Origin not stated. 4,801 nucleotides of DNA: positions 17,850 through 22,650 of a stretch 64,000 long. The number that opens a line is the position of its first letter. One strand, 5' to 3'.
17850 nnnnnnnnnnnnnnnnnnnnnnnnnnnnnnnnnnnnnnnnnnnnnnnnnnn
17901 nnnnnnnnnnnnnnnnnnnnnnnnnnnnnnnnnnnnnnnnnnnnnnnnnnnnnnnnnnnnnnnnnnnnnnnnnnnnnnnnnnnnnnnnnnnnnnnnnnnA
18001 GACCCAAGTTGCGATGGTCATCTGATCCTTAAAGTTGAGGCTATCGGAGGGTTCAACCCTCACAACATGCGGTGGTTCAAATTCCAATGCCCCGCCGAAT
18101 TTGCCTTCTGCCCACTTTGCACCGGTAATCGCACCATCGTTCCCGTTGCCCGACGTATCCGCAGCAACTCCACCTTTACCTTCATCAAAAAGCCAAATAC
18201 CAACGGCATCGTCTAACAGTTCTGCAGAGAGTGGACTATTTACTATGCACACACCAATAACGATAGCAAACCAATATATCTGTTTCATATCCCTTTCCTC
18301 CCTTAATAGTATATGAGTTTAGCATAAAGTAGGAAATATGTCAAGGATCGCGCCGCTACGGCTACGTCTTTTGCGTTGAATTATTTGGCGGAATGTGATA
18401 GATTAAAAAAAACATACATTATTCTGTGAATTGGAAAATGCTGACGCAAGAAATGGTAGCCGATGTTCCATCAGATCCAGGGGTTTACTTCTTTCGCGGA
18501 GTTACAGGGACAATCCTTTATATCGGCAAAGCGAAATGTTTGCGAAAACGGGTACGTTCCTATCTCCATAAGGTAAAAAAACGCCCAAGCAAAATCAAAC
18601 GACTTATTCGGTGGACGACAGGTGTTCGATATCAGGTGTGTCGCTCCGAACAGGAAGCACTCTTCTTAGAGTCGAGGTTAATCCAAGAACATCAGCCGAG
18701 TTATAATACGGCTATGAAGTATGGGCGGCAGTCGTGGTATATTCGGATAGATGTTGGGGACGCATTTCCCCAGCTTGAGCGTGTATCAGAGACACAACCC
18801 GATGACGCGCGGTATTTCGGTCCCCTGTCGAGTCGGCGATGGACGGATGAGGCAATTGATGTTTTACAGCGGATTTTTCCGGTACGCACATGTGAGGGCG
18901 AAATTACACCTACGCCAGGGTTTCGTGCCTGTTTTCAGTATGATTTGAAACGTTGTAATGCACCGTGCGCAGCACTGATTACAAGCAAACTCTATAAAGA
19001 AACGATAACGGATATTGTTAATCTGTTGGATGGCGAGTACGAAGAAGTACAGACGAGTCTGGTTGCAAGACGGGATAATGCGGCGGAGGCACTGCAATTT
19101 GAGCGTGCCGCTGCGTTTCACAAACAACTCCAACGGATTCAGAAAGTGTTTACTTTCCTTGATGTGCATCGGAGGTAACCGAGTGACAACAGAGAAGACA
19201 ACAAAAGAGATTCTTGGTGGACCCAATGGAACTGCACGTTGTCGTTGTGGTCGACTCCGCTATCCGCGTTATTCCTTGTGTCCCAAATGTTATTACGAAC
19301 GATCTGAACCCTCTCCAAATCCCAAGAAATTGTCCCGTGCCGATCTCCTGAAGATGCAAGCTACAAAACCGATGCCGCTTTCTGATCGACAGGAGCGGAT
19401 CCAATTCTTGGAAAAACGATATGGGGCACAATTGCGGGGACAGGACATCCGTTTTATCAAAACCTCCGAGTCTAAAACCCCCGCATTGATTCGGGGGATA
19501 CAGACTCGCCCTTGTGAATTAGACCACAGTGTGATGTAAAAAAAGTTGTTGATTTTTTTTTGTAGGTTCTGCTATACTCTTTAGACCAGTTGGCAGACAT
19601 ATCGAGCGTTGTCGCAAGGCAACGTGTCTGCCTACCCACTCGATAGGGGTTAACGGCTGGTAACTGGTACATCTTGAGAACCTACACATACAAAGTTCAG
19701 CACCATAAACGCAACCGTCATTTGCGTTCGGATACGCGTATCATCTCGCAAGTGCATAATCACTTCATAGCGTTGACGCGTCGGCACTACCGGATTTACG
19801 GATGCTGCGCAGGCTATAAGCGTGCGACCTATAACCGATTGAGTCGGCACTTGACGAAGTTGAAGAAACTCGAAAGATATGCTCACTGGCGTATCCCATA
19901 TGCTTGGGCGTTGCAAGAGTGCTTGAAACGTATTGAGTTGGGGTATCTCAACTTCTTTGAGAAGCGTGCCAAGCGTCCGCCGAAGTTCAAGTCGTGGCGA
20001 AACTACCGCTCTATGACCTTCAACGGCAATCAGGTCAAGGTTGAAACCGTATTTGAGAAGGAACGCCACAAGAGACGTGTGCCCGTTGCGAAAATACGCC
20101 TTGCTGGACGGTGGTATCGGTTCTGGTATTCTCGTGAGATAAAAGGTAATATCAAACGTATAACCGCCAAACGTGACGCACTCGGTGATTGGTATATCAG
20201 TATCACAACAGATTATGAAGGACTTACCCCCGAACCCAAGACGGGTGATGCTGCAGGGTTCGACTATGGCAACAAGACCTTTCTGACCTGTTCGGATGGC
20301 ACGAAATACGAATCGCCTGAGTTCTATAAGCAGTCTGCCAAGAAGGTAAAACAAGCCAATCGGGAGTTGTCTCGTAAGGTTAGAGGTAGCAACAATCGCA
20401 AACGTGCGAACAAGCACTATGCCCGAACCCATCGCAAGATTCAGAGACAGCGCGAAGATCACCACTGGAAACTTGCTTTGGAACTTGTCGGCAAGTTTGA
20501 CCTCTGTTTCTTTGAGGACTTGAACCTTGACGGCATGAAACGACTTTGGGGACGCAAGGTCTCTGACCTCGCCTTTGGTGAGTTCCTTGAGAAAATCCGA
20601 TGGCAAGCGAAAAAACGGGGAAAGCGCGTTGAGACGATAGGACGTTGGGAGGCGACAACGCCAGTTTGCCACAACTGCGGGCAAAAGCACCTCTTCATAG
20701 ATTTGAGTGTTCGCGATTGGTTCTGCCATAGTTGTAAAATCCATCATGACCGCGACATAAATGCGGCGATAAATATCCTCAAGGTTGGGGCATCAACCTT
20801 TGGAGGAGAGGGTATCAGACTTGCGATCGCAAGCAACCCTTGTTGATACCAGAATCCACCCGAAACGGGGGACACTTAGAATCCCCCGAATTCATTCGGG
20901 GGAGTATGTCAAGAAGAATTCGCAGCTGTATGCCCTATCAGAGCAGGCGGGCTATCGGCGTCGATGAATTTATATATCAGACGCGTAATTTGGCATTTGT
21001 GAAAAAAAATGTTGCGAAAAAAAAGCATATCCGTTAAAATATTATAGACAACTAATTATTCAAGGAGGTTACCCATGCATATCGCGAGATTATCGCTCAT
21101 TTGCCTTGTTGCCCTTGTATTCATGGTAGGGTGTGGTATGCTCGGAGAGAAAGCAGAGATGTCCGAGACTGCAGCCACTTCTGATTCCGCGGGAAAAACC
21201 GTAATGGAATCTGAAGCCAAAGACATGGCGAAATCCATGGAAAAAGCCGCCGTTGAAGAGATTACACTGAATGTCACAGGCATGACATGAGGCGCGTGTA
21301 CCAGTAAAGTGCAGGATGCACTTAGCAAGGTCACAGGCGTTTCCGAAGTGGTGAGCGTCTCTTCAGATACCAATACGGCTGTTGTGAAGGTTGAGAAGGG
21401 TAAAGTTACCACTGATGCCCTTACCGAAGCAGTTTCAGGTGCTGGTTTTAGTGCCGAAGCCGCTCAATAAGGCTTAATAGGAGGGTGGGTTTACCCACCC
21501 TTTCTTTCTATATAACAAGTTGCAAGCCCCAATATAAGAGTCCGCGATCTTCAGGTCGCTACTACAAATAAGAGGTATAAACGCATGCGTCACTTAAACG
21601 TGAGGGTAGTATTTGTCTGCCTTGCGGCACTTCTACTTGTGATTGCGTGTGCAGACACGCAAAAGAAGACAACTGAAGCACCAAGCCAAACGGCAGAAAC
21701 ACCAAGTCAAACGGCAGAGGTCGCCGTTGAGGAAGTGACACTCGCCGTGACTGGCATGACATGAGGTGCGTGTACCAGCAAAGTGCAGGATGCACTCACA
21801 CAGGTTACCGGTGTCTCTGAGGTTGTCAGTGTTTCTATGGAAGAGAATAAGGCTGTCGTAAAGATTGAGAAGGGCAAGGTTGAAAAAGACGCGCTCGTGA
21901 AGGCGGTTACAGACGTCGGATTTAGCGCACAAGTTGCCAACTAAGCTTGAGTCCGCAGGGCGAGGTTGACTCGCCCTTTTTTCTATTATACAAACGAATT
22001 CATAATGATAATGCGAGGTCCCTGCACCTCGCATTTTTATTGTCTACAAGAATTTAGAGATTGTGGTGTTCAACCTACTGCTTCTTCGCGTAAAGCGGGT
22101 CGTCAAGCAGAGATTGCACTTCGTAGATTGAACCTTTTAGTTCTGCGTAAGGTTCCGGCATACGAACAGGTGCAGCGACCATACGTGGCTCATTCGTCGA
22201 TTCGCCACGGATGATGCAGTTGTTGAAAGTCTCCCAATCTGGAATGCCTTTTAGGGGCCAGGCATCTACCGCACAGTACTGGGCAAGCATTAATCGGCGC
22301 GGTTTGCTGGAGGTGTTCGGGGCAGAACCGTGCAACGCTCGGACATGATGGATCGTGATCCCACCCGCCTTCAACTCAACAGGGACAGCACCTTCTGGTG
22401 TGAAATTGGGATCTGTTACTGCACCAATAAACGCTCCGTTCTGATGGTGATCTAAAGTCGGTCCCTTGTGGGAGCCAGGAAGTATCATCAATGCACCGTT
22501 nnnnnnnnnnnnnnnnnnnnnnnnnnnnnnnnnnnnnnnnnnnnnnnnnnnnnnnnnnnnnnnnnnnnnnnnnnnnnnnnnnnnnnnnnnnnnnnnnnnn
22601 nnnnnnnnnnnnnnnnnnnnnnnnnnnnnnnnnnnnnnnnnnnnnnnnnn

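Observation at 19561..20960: IS1341-like TnpB-only element with structured left end overlapping the tnpB start and hairpin-rich 3' scaffold, inserted next to a truncated UvrC-N-terminal-like nuclease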

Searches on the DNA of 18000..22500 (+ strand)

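Call 3: search_rna_families(source=window, start=18000, end=22500, threshold=evalue, max_evalue=10, show_alignments=3)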
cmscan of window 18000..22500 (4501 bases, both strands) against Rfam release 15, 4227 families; matches with E-value up to 10: 5.
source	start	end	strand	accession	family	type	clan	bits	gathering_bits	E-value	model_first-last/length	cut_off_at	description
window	19472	19562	-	RF02702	AgvB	Gene; sRNA;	-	21.3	56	0.97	1-62/62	no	Anti GcvB sRNA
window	20866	20895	+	RF01785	blv_FSE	Cis-reg; frameshift_element;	-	19.3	34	3.1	1-27/27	no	ribosomal frameshift site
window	21951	22018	+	RF01730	Termite-leu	Cis-reg;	-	17.3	51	4.1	1-78/78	no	Termite-leu RNA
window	21397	21516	+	RF00558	L20_leader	Cis-reg; leader;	-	17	58.7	9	1-127/127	no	Ribosomal protein L20 leader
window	20693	20786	-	RF01177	snR67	Gene; snRNA; snoRNA; CD-box;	CL00053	16.3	55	6.4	1-83/83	no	Small nucleolar RNA snR67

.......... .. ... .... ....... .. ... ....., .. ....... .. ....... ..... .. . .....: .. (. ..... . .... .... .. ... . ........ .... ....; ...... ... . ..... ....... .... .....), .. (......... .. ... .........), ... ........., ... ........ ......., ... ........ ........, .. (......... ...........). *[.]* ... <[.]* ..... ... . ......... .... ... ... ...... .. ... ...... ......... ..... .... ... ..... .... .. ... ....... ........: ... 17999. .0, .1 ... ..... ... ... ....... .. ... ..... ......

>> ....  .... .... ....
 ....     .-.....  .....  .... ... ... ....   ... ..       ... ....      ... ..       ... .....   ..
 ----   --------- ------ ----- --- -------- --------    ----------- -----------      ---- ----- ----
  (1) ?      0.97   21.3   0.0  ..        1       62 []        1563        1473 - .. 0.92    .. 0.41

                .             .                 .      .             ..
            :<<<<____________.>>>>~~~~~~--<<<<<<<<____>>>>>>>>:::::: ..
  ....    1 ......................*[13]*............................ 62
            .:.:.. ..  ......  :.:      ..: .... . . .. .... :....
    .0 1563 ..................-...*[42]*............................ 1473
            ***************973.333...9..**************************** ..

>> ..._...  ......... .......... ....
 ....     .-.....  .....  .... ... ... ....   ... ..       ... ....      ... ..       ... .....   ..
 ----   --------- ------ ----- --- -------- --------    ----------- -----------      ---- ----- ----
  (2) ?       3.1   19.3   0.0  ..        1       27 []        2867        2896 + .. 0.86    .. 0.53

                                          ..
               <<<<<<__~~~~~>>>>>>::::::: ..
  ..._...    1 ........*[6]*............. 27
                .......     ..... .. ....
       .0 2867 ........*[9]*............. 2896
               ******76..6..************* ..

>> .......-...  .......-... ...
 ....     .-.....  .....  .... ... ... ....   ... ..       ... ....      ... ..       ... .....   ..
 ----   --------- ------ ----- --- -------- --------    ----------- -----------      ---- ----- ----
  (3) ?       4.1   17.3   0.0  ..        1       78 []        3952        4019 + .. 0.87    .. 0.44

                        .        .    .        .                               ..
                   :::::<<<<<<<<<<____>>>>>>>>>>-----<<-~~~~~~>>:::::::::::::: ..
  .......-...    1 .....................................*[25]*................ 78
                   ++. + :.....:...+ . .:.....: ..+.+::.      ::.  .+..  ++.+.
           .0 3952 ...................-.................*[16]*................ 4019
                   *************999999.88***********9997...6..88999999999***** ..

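Call 19: search_rna_families(sources=[L001, L004, L006, L009, L021, L026, L038, L053, L058, L065, L068, L070, L080], threshold=gathering)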
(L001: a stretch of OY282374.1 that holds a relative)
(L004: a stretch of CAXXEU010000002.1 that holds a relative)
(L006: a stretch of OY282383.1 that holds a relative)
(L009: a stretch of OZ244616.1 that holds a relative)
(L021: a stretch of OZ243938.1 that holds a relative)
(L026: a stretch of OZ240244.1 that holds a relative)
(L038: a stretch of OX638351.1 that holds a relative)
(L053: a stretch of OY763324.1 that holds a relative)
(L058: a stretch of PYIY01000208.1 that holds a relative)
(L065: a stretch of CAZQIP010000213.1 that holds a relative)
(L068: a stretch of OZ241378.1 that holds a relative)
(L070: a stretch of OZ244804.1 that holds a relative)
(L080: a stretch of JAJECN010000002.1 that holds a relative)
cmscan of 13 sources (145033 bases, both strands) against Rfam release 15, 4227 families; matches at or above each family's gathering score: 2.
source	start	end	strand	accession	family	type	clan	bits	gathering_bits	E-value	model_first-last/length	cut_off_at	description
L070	6370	6470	+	RF00059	TPP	Cis-reg; riboswitch;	-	72.4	54.3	5.9e-12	1-105/105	no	TPP riboswitch aptamer (THI element)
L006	3914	3986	+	RF00005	tRNA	Gene; tRNA;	CL00001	63.8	29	3.5e-11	1-71/71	no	tRNA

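Call 25: build_rna_model(alignment_id=A2, structure=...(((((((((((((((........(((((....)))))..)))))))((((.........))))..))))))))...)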
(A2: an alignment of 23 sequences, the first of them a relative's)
Model R1 built from alignment A2 (23 sequences, 79 columns); structure: as given.
model positions 75; base pairs 24; branch points 1; effective number of sequences 2.1; information 0.753 bits per position. Calibrated on 0.2 Mb of random sequence (short: E-values are rough).
structure used (alignment columns):
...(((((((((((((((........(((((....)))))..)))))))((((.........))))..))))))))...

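Call 26: search_with_rna_model(model_id=R1, source=window, max_evalue=10, show_alignments=2)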
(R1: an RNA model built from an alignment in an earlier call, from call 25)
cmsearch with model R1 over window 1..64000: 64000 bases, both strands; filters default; matches with E-value up to 10: 1.
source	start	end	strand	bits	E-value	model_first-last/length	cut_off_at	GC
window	58849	58910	-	12.5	0.95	1-75/75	no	0.44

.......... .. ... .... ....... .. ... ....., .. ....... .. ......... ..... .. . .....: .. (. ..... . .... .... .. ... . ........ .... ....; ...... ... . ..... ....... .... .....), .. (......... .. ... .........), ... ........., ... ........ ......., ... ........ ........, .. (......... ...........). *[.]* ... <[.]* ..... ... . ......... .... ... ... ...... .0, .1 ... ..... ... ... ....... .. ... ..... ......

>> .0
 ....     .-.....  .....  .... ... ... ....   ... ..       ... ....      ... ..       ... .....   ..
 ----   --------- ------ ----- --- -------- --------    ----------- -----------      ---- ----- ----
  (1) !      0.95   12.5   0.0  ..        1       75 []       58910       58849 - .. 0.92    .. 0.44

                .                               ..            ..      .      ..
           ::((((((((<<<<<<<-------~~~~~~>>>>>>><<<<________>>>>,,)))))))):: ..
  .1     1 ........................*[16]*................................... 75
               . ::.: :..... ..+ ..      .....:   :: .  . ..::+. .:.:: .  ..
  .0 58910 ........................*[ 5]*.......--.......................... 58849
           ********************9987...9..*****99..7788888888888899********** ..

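Call 27: search_with_rna_model(model_id=R1, source=window, start=19400, end=21000, filters=off, max_evalue=10, show_alignments=2)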
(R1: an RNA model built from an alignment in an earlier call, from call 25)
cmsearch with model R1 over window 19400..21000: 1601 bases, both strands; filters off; matches with E-value up to 10: 13.
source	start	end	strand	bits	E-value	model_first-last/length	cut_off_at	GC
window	19583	19663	+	10.7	0.069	1-75/75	no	0.54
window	20860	20912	+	7.6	0.44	1-75/75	no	0.53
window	20667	20739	+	6.7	0.74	1-75/75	no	0.45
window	20771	20817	+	5.9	1.3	1-75/75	no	0.47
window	20881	20904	-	4.6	2.6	1-75/75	no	0.58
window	19590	19634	-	3.9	4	1-75/75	no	0.53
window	19432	19486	-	3.8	4.3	1-75/75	no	0.51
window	20569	20606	+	3.6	4.9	1-75/75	no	0.47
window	20819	20833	-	2.9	7.2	25-39/75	no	0.53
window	20552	20574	-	2.8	7.6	1-75/75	no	0.61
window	20624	20663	+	2.6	8.5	1-75/75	no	0.62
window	19519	19539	-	2.5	9.5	1-75/75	no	0.38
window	19990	20073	+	2.4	10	1-75/75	no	0.49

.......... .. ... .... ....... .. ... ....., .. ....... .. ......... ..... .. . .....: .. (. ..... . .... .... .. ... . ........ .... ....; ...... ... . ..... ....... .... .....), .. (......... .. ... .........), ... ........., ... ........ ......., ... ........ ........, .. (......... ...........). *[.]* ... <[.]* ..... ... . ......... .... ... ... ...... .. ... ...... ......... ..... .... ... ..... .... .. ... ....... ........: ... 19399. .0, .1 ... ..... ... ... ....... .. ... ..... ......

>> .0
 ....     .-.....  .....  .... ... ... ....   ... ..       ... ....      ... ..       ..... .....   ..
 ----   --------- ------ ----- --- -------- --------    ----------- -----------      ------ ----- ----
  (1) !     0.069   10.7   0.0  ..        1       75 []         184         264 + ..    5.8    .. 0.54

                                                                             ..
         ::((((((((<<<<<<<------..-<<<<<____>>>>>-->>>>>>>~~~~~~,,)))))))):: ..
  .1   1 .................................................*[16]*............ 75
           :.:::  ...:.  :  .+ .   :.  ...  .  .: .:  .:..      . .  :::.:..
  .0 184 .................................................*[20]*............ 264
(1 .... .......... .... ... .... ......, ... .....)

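Call 31: search_with_rna_model(model_id=R1, sources=[L001, L002, L003, L004, L005, L006, L007, L008, L009, L010, L011, L012, L013, L014, L015, L016, L017, L018, L019, L020, L021, L022, L023, L024, L025, L026, L027, L028, L029, L030, L031, L032, L033, L034, L035, L036, L037, L038, L039, L040, L041, L042, L043, L044, L045, L046, L047, L048, L049, L050, L051, L052, L053, L054, L055, L056, L057, L058, L059, L060, L061, L062, L063, L064, L065, L066, L067, L068, L069, L070, L071, L072, L073, L074, L075, L076, L077, L078, L079, L080], max_evalue=1)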
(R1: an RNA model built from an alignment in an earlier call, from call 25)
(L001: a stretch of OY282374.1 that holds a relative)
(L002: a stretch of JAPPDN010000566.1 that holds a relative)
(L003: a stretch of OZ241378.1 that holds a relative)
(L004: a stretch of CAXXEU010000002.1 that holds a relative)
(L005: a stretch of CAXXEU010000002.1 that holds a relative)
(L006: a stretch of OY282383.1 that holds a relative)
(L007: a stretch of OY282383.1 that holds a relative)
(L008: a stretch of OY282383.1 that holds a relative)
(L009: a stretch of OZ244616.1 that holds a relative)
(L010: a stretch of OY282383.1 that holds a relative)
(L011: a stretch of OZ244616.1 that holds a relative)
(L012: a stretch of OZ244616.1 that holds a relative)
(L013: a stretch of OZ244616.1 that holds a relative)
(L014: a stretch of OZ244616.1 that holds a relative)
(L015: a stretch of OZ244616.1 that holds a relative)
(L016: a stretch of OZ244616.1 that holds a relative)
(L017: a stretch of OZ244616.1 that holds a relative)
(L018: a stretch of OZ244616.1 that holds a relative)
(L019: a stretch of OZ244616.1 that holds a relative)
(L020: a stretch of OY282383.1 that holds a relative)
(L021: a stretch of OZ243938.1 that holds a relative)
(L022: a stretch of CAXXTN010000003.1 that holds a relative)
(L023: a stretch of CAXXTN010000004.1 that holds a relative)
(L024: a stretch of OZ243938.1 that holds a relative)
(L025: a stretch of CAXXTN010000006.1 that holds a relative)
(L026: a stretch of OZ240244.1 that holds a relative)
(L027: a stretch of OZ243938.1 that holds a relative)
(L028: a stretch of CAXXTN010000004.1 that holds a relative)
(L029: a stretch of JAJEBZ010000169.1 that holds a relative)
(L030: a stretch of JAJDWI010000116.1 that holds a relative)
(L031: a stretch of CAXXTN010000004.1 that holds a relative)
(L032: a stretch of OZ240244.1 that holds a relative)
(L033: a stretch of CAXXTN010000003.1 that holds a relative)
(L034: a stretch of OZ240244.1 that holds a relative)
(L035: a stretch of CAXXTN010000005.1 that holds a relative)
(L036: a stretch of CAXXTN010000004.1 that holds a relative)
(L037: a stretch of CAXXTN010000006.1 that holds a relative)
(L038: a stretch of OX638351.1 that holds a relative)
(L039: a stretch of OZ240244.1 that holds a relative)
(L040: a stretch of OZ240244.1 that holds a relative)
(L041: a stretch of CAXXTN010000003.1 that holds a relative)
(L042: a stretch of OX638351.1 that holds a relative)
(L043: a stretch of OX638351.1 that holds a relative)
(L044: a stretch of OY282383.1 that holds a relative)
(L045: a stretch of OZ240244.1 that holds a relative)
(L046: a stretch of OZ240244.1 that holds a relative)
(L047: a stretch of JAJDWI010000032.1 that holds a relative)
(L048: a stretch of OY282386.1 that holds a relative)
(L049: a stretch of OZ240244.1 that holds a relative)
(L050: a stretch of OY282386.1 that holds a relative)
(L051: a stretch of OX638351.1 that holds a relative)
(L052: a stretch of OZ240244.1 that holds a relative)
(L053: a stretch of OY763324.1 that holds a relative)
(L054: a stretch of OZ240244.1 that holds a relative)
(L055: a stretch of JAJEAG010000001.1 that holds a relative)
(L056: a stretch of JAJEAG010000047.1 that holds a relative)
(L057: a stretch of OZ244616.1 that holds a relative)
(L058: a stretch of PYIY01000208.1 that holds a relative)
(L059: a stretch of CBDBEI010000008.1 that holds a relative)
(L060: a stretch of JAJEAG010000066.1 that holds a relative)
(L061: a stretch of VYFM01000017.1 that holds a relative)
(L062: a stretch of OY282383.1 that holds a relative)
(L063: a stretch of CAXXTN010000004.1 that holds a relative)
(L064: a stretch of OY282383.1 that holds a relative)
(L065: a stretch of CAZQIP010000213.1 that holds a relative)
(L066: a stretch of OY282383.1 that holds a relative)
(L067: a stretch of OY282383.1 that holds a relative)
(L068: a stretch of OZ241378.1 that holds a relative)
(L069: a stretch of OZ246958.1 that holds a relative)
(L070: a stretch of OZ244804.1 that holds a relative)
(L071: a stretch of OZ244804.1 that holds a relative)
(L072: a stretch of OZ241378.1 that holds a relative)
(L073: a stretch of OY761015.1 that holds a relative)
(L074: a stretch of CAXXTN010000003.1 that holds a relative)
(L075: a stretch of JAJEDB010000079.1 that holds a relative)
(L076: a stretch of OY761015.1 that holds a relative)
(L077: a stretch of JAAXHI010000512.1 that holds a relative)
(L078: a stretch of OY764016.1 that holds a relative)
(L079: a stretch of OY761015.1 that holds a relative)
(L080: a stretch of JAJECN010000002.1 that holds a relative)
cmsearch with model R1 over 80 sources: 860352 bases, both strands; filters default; matches with E-value up to 1: 33.
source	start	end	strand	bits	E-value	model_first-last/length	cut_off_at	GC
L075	4917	4991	+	99.6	3.4e-22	1-75/75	no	0.53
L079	4917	4991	+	96.6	2e-21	1-75/75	no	0.53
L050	4914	4988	+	95.2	4.7e-21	1-75/75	no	0.53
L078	4917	4991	+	95.1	4.8e-21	1-75/75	no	0.56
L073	4917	4991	+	95.1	4.9e-21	1-75/75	no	0.56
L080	4915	4989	+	95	5.3e-21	1-75/75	no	0.52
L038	4916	4990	+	94.8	6e-21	1-75/75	no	0.48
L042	4916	4990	+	94.8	6e-21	1-75/75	no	0.48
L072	4917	4991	+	93.6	1.2e-20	1-75/75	no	0.52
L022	4912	4986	+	93.4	1.3e-20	1-75/75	no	0.49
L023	4912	4986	+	93.4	1.3e-20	1-75/75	no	0.49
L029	4919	4991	+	93.1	1.6e-20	1-75/75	no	0.49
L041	4913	4987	+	92.3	2.6e-20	1-75/75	no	0.53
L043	4914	4988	+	91.8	3.6e-20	1-75/75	no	0.52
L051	4916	4990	+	91.8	3.6e-20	1-75/75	no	0.52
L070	4917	4991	+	90.5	7.7e-20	1-75/75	no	0.56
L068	4915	4991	+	90.2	8.9e-20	1-75/75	no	0.55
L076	4917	4991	+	89.5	1.4e-19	1-75/75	no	0.52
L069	4917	4991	+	88.8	2.1e-19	1-75/75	no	0.63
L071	4910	4984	+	88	3.4e-19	1-75/75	no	0.57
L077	3303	3377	+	87.9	3.6e-19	1-75/75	no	0.51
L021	4916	4990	+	87.6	4.4e-19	1-75/75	no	0.47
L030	271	345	+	87.6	4.4e-19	1-75/75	no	0.48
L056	4914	4988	+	85.7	1.3e-18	1-75/75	no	0.51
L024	4917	4990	+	82.5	9.2e-18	1-75/75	no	0.53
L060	3196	3270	+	79.5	5.5e-17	1-75/75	no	0.55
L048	4914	4988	+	77.6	1.6e-16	1-75/75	no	0.53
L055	4916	4990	+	77.5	1.8e-16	1-75/75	no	0.56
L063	4917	4990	+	76.1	4.1e-16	1-75/75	no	0.46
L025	4917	4990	+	74.9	8.5e-16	1-75/75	no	0.47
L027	4917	4990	+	74.9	8.5e-16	1-75/75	no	0.47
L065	4913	4989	+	68.3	4.3e-14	1-75/75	no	0.56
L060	2568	2637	+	16.8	0.95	1-75/75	no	0.49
